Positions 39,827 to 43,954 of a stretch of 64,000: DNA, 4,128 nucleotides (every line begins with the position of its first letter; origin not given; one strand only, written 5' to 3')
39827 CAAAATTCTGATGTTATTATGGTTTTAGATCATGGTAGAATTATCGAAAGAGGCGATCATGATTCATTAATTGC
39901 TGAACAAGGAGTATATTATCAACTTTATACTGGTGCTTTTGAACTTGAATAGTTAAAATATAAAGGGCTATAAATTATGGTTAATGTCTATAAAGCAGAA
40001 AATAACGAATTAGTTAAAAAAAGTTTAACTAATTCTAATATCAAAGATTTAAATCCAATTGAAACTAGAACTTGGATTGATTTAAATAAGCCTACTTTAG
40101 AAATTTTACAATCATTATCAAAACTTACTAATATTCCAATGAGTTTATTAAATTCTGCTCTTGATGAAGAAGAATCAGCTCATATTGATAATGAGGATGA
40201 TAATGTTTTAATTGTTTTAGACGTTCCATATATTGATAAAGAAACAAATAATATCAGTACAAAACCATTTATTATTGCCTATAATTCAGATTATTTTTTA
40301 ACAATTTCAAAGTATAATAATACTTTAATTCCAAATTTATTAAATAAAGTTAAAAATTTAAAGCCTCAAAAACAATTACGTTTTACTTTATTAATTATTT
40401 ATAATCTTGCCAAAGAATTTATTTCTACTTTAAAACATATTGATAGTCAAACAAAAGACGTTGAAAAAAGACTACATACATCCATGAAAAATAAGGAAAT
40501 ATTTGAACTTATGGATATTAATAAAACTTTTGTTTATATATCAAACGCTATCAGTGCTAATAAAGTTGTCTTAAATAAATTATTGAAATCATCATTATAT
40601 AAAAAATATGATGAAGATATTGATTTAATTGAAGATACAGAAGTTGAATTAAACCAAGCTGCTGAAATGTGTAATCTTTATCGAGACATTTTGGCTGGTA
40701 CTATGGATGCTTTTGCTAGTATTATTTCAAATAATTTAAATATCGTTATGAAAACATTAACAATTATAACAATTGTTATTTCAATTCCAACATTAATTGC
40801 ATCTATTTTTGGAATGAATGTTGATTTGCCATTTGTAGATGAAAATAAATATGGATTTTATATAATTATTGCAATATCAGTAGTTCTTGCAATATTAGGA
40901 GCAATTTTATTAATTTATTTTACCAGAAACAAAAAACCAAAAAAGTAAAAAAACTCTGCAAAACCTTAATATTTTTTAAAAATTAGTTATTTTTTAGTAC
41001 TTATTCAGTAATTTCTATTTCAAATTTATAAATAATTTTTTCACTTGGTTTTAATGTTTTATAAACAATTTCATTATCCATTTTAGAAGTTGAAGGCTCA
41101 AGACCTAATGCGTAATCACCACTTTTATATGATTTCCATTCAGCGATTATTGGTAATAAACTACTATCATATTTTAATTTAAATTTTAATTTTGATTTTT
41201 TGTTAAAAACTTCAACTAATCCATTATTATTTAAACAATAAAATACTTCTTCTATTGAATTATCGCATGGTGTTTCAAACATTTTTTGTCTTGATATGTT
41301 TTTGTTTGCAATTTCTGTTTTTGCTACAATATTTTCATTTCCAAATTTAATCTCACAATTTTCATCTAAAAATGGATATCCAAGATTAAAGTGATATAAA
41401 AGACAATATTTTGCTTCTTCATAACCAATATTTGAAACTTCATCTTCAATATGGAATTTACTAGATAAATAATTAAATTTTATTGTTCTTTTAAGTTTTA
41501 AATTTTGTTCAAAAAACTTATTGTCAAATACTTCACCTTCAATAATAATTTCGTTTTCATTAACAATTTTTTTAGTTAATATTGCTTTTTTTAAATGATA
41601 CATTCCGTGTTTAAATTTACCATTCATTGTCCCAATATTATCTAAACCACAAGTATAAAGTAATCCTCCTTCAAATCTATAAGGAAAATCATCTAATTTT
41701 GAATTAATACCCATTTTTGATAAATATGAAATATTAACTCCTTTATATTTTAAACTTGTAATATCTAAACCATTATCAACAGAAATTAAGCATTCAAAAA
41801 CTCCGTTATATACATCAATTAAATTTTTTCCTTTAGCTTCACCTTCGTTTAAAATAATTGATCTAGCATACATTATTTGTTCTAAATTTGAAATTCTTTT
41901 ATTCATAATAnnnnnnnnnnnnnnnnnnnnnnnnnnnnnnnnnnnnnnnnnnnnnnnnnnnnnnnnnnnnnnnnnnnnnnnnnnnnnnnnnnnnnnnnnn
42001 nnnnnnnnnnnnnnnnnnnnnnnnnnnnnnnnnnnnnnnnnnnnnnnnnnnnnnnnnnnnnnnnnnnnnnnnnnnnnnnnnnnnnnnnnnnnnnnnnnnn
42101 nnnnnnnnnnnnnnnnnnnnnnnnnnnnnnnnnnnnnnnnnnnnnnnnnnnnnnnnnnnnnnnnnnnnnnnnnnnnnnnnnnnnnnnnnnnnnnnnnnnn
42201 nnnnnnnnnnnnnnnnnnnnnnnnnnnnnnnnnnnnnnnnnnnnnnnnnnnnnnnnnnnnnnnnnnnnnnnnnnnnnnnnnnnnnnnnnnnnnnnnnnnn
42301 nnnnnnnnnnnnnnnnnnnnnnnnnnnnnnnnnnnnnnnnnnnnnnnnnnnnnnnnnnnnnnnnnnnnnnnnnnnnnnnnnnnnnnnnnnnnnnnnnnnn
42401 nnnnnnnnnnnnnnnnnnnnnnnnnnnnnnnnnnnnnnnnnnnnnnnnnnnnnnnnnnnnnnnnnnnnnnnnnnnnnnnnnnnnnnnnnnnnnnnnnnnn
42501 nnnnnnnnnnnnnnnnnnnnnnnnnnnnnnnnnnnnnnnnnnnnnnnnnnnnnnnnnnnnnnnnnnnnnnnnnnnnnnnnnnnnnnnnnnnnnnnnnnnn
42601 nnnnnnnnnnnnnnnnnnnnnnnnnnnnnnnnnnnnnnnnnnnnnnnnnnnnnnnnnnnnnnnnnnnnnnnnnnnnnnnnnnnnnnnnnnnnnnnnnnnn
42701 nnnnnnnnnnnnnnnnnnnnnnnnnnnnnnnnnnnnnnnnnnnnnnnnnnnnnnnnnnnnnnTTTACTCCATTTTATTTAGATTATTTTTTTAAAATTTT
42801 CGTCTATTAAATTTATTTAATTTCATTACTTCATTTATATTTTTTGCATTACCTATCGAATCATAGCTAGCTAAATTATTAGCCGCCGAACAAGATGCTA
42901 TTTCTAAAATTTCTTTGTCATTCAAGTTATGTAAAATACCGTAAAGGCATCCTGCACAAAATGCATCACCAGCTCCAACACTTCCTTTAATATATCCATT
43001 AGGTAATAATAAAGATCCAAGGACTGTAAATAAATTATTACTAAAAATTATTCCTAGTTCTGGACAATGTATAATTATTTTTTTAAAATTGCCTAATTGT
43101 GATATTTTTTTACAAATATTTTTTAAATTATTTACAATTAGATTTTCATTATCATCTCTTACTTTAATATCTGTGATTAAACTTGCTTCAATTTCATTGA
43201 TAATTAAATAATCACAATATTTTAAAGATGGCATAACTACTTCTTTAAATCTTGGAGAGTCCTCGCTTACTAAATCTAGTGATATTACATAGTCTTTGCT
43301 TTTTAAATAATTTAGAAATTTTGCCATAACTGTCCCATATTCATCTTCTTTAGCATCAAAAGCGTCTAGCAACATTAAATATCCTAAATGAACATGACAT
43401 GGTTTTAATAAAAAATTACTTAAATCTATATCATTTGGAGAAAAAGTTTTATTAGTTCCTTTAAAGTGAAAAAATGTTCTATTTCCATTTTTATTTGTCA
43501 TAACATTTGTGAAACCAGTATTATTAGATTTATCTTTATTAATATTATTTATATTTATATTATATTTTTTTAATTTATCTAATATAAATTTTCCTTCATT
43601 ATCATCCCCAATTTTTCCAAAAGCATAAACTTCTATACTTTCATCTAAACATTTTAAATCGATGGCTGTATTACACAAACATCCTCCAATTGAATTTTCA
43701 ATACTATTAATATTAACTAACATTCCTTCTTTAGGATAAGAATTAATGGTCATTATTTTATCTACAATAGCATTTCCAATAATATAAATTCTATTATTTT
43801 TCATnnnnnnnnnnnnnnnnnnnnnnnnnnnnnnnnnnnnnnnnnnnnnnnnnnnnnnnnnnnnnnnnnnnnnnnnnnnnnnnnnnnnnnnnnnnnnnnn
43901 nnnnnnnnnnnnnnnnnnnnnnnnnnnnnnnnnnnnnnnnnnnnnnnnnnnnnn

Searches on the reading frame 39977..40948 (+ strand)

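Call 79: search_protein_families(library=pfam, proteins=[window:39977-40948:+], max_evalue=0.00001)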
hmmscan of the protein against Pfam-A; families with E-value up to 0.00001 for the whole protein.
window:39977-40948:+ (323 aa): 1 family
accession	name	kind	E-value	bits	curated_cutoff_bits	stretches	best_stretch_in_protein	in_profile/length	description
PF01544.23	CorA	-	8e-54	183.4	27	1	32-317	5-292/292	CorA-like Mg2+ transporter protein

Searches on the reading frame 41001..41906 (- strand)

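Call 78: search_protein_families(library=pfam, proteins=[window:41001-41906:-], max_evalue=0.00001)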
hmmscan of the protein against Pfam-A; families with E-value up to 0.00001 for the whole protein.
window:41001-41906:- (301 aa): 1 family
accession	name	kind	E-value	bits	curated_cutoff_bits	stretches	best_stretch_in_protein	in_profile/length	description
PF14486.12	DUF4432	-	8.4e-51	173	32.5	1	25-278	2-277/304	Domain of unknown function (DUF4432)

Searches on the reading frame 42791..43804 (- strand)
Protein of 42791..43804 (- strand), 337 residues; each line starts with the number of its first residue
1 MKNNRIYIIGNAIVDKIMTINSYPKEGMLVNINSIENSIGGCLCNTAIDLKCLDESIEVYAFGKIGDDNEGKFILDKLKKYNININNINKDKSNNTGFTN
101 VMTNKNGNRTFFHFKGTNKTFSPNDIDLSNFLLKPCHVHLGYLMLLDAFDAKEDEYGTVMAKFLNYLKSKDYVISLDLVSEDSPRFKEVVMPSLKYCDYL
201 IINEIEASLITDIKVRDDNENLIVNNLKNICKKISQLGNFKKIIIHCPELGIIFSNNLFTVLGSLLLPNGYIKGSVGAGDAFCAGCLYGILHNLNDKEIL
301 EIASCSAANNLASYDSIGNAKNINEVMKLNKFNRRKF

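Call 78: search_protein_families(library=pfam, proteins=[window:42791-43804:-], max_evalue=0.00001)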
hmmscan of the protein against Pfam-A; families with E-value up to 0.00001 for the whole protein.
window:42791-43804:- (337 aa): 1 family
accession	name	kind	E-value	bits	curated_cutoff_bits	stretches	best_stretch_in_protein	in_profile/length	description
PF00294.29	PfkB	-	2.3e-31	109.7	25.8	1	10-313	8-292/302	pfkB family carbohydrate kinase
